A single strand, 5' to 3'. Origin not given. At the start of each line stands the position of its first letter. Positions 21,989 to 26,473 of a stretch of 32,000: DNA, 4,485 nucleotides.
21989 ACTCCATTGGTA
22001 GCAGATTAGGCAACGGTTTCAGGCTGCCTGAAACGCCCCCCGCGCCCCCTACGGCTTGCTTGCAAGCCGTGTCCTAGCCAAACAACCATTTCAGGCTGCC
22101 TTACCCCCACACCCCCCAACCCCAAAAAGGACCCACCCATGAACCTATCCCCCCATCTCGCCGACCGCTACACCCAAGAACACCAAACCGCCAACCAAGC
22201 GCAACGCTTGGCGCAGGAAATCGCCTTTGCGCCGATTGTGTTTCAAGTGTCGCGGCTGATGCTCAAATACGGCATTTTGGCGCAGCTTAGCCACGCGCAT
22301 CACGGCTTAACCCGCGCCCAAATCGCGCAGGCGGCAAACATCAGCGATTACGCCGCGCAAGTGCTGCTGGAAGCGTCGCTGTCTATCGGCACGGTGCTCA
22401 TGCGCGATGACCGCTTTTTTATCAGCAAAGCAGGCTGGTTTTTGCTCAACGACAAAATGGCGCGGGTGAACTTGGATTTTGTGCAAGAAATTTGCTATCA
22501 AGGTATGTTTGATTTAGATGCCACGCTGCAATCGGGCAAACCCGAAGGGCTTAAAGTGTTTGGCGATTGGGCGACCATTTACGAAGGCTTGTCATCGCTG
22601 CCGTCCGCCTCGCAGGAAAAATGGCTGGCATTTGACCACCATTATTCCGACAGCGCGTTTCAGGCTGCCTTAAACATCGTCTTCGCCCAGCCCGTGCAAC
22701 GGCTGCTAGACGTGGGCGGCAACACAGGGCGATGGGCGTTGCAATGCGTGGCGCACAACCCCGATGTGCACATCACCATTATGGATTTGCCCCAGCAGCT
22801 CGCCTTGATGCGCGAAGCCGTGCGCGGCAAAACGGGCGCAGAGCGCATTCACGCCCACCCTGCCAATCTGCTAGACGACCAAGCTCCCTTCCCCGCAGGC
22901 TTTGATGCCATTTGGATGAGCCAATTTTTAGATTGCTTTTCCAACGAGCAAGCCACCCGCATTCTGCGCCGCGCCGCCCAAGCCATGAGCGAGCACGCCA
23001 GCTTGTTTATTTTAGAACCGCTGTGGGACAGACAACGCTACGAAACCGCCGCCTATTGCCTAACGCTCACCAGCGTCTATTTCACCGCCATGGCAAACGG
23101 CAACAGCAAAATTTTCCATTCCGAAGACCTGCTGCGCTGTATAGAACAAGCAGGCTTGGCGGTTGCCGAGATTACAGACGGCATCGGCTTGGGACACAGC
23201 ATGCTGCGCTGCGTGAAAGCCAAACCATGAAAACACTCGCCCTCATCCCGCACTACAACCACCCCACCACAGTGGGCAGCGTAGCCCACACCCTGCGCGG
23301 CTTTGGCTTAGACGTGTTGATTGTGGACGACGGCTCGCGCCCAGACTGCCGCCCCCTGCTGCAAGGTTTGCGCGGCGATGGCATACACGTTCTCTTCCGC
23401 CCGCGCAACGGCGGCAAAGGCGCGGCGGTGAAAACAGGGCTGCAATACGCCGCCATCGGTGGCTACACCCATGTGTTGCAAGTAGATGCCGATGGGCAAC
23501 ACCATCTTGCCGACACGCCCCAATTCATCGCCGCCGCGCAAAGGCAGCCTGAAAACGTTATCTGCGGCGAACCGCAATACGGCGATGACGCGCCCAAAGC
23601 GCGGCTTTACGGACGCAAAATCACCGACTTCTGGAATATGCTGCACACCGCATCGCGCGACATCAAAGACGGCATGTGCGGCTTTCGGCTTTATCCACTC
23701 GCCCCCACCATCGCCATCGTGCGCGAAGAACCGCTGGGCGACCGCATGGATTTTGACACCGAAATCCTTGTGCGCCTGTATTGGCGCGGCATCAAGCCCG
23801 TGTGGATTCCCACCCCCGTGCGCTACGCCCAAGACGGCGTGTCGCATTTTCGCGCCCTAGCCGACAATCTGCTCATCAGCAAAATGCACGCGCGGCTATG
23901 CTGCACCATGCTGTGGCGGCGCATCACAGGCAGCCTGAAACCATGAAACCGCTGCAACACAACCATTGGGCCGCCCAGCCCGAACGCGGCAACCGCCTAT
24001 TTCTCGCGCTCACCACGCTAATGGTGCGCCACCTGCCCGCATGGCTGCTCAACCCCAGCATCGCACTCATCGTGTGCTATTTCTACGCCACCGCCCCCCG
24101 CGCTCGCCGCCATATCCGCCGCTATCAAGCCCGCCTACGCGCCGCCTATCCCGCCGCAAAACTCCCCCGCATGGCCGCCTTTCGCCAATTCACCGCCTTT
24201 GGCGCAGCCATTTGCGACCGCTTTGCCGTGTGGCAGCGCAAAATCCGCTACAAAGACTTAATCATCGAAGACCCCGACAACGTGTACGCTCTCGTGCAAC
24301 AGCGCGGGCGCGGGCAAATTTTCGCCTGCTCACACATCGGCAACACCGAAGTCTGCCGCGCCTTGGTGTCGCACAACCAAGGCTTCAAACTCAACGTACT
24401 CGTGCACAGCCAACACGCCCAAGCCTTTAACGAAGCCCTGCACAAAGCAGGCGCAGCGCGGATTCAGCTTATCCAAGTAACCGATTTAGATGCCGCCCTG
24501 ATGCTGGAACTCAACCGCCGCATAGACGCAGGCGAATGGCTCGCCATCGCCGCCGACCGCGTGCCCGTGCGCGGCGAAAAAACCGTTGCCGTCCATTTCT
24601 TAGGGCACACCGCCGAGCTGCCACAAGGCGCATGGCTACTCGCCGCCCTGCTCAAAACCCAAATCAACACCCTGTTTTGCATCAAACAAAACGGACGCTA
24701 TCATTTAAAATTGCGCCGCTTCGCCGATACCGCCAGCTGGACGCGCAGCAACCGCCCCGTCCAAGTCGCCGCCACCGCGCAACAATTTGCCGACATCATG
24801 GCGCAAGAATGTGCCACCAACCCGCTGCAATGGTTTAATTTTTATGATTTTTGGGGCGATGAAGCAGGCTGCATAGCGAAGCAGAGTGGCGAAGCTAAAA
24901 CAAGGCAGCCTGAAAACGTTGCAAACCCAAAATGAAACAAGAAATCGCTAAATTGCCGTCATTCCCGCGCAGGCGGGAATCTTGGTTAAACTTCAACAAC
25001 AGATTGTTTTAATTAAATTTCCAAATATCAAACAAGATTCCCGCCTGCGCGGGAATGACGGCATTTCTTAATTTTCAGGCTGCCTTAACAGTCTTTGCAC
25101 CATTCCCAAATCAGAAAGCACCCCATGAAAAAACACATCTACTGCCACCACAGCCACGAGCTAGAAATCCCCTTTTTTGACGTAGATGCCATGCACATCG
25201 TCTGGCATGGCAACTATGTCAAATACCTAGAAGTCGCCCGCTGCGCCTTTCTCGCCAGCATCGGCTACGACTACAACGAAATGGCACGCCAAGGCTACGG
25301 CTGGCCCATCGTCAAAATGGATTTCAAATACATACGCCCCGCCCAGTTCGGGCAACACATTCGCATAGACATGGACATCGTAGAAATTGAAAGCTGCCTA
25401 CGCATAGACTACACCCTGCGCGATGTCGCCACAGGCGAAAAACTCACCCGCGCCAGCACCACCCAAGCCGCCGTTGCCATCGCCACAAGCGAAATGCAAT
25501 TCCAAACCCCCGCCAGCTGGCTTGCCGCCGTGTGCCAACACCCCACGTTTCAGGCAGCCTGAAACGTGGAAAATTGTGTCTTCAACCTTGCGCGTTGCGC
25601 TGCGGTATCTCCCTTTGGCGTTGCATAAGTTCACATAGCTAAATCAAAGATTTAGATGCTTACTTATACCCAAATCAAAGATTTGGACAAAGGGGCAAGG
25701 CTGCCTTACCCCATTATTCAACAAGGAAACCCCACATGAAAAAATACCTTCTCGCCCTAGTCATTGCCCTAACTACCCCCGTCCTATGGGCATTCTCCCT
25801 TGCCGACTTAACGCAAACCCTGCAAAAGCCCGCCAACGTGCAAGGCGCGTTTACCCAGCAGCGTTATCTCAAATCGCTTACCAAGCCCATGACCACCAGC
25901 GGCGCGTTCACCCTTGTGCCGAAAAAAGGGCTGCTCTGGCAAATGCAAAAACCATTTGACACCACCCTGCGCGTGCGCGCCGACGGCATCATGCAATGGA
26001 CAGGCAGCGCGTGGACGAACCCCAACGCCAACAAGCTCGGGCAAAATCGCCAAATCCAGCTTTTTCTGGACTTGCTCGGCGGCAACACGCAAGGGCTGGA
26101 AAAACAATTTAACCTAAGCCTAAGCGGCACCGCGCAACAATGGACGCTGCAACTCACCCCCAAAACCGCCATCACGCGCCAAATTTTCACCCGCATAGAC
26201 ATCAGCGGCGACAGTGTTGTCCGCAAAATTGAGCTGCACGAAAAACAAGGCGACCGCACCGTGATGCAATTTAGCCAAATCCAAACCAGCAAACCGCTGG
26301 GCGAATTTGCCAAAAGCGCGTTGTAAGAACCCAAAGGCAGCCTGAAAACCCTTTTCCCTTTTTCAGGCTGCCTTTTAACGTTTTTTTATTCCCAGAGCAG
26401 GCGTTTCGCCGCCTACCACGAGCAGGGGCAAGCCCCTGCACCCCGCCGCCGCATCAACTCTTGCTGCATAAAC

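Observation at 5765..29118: Complete aryl-polyene type II PKS cluster joined to darA/darB, predicting a flexirubin/arcuflavin-like APE-DAR pigment in a Kingella-like oral Neisseriaceae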

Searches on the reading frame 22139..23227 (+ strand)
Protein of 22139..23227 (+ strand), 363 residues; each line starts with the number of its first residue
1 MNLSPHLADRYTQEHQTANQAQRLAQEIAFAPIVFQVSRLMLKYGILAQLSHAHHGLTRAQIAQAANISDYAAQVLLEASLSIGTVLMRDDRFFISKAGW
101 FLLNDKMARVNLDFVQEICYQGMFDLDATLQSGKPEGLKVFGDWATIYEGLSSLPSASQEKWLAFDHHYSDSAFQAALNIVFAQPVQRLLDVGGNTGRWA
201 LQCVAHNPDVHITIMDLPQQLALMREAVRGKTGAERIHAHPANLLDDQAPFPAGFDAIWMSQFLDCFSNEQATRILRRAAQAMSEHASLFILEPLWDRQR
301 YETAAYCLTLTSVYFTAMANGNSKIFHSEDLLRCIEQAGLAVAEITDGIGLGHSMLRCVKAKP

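Call 4: search_protein_families(library=pfam, proteins=[window:22139-23227:+], max_evalue=0.01)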
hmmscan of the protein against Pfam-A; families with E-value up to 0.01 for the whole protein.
window:22139-23227:+ (363 aa): 5 families
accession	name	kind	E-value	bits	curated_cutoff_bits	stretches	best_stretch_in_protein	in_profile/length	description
PF21212.3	Dimerisation2-like_dom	-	4.1e-35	120.4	27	1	22-93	1-72/72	Dimerisation2-like domain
PF00891.24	Methyltransf_2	-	6.5e-14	52.2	22.3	1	174-324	51-195/210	O-methyltransferase domain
PF13489.12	Methyltransf_23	-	5.2e-09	36.5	27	1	183-344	20-163/164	Methyltransferase domain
PF08242.18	Methyltransf_12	-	1.3e-08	35.9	30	1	190-284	1-93/98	Methyltransferase domain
PF13649.12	Methyltransf_25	-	9.1e-07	29.9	27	1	190-283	2-93/97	Methyltransferase domain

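Call 10: search_protein_families(library=ncbifam, proteins=[window:22139-23227:+], max_evalue=0.001)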
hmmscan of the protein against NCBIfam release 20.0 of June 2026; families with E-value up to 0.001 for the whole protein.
window:22139-23227:+ (363 aa): 3 families
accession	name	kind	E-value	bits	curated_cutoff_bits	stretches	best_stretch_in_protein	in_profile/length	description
NF053543.1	FlxJ_fam_MTase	equivalog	3.1e-181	601.9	560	1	10-360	2-352/352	FlxJ family methyltransferase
TIGR02716.1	C20_methyl_CrtF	equivalog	4.2e-12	45.7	276.1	1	149-296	110-257/306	bacteriochlorophyllide d C-20 methyltransferase BchU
NF043040.1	corrin_prot_MT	hypoth_equivalog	3.2e-08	33.3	180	1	182-346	38-202/216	corrinoid protein-associated methyltransferase CpaM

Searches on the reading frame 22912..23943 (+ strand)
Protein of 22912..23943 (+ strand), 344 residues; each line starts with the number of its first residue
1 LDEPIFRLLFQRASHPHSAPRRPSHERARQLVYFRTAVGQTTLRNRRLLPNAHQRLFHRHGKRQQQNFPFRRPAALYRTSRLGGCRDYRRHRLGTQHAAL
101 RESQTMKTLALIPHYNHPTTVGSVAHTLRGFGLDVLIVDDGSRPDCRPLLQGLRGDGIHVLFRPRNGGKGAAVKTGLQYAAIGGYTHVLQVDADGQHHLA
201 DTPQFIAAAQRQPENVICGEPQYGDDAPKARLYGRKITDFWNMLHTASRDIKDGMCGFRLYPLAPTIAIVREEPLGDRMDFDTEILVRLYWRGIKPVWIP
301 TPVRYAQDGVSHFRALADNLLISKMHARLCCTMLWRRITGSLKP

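Call 4: search_protein_families(library=pfam, proteins=[window:22912-23943:+], max_evalue=0.01)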
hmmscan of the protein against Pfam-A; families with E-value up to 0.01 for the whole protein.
window:22912-23943:+ (344 aa): 1 family
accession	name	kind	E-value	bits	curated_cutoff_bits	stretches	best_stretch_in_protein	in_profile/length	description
PF00535.33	Glycos_transf_2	-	5.6e-15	56.1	23.3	1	111-243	3-135/168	Glycosyl transferase family 2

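Call 10: search_protein_families(library=ncbifam, proteins=[window:22912-23943:+], max_evalue=0.001)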
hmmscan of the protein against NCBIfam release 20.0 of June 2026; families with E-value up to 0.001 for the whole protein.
window:22912-23943:+ (344 aa): 5 families
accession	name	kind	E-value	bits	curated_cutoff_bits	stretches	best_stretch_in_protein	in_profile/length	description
NF058614.1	PPMAGASynPpgS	equivalog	3.6e-14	52.7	370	1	111-220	5-112/226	polyprenyl-phospho-N-acetylgalactosaminyl synthase PpgS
TIGR04182.1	glyco_TIGR04182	equivalog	1.8e-05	24.3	325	1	110-217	4-106/293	S-layer glycoprotein N-glycosyltransferase AglJ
NF047588.1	GlcsyltransPgfSStrep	equivalog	2.3e-05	23.8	500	1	131-262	33-160/308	glycosyltransferase PgfS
TIGR03937.1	PgaC_IcaA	equivalog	0.00027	20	422.3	1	98-195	37-136/407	poly-beta-1,6-N-acetyl-D-glucosamine synthase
TIGR03965.1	mycofact_glyco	equivalog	0.00057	18.9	280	1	86-180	55-153/467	mycofactocin biosynthesis glycosyltransferase MftF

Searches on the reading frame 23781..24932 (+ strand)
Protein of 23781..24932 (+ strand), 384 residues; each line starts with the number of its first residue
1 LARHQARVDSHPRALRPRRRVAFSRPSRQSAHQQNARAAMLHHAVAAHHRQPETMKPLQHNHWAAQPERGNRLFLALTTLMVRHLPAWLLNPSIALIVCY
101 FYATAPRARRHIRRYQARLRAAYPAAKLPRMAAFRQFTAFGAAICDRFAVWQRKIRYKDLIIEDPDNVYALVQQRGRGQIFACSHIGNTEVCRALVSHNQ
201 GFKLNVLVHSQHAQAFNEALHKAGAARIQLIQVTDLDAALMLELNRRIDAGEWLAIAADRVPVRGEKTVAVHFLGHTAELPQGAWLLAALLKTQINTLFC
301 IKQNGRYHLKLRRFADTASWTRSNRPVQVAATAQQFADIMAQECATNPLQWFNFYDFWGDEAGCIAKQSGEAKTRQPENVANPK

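Call 4: search_protein_families(library=pfam, proteins=[window:23781-24932:+], max_evalue=0.01)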
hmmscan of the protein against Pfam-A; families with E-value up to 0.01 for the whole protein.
window:23781-24932:+ (384 aa): 1 family
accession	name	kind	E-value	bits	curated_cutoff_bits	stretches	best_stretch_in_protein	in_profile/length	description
PF03279.18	Lip_A_acyltrans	-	7e-11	42.3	22.3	1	137-355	80-290/295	Bacterial lipid A biosynthesis acyltransferase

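Call 10: search_protein_families(library=ncbifam, proteins=[window:23781-24932:+], max_evalue=0.001)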
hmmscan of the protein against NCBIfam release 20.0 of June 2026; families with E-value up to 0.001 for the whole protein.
window:23781-24932:+ (384 aa): 5 families
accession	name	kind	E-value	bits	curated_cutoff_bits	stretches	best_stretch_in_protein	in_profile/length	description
NF005919.0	PRK07920.1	equivalog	8.4e-13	48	209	1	76-362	16-297/311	phosphatidylinositol mannoside acyltransferase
NF005120.0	PRK06553.1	equivalog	9.5e-08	31.7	273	1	168-358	123-306/308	lipid A biosynthesis lauroyl acyltransferase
NF006487.0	PRK08905.1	equivalog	5.5e-07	28.9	281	1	112-280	33-200/290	lysophospholipid acyltransferase family protein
NF006270.0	PRK08419.1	equivalog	7.9e-07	28.7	248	1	77-355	12-285/298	lipid A biosynthesis lauroyl acyltransferase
NF006437.0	PRK08733.1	equivalog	4.5e-06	26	540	1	72-312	20-254/306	LpxL/LpxP family Kdo(2)-lipid IV(A) lauroyl/palmitoleoyl acyltransferase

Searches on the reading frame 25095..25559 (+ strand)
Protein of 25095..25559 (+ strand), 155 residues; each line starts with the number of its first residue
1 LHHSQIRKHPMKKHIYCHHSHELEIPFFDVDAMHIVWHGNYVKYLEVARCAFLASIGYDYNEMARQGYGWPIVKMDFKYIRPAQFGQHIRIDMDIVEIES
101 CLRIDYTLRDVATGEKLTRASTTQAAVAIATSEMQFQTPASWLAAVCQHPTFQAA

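Call 4: search_protein_families(library=pfam, proteins=[window:25095-25559:+], max_evalue=0.01)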
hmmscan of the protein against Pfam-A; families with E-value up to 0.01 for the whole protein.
window:25095-25559:+ (155 aa): 4 families
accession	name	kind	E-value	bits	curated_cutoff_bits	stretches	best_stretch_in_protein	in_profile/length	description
PF13279.12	4HBT_2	-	2.2e-11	44.7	25.5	1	29-128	5-105/122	Thioesterase-like superfamily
PF03061.28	4HBT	-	2.5e-08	34.5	20.6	1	34-98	2-59/79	Thioesterase superfamily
PF01643.23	Acyl-ACP_TE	-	0.00025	21.2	23.7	1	19-123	4-109/131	Acyl-ACP thioesterase N-terminal domain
PF20791.3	Acyl-ACP_TE_C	-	0.00075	20.1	21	1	19-122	8-97/101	Acyl-ACP thioesterase C-terminal domain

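Call 10: search_protein_families(library=ncbifam, proteins=[window:25095-25559:+], max_evalue=0.001)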
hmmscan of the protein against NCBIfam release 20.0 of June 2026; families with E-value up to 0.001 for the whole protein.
window:25095-25559:+ (155 aa): 4 families
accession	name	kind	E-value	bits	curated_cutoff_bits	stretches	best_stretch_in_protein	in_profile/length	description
TIGR00051.1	TIGR00051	subfamily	4.1e-16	59.4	68.7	1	26-101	5-80/117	YbgC/FadM family acyl-CoA thioesterase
NF047424.1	MenI_Staph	exception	1.1e-15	57.8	225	1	22-125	7-110/148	1,4-dihydroxy-2-naphthoyl-CoA hydrolase MenI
TIGR02799.1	thio_ybgC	equivalog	4.9e-14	52.7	141.35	1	19-131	1-111/126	tol-pal system-associated acyl-CoA thioesterase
NF008065.0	PRK10800.1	equivalog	4.2e-08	33.4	185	1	25-134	12-119/134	tol-pal system-associated acyl-CoA thioesterase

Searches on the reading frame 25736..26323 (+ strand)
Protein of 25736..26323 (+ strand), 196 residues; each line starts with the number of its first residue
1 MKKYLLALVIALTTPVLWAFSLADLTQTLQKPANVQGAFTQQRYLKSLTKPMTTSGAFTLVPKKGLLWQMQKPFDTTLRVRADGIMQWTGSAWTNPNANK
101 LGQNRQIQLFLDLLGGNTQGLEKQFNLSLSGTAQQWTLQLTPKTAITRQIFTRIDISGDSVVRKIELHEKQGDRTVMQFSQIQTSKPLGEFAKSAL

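Call 4: search_protein_families(library=pfam, proteins=[window:25736-26323:+], max_evalue=0.01)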
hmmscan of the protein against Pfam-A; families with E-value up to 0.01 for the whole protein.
window:25736-26323:+ (196 aa): 2 families
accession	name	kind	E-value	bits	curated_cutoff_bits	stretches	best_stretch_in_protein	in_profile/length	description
PF19574.5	LolA_3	-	2.8e-13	50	23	1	25-174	12-164/192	Outer membrane lipoprotein carrier protein LolA-like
PF03548.22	LolA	-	2.6e-11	44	23.6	1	34-187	5-156/165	Outer membrane lipoprotein carrier protein LolA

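Call 10: search_protein_families(library=ncbifam, proteins=[window:25736-26323:+], max_evalue=0.001)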
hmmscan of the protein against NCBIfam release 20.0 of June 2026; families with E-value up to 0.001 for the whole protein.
window:25736-26323:+ (196 aa): 3 families
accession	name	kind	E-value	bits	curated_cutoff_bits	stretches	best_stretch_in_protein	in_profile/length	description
TIGR00547.2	lolA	equivalog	1.5e-18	67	112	1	2-188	1-184/202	outer membrane lipoprotein periplasmic chaperone LolA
NF053544.1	LolA2_flexi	equivalog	5.5e-18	65.1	125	1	25-188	35-201/208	flexirubin biosynthesis/transport protein LolA2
NF000661.0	PRK00031.1-3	equivalog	1.5e-09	37.6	255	1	9-188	26-207/225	outer membrane lipoprotein chaperone LolA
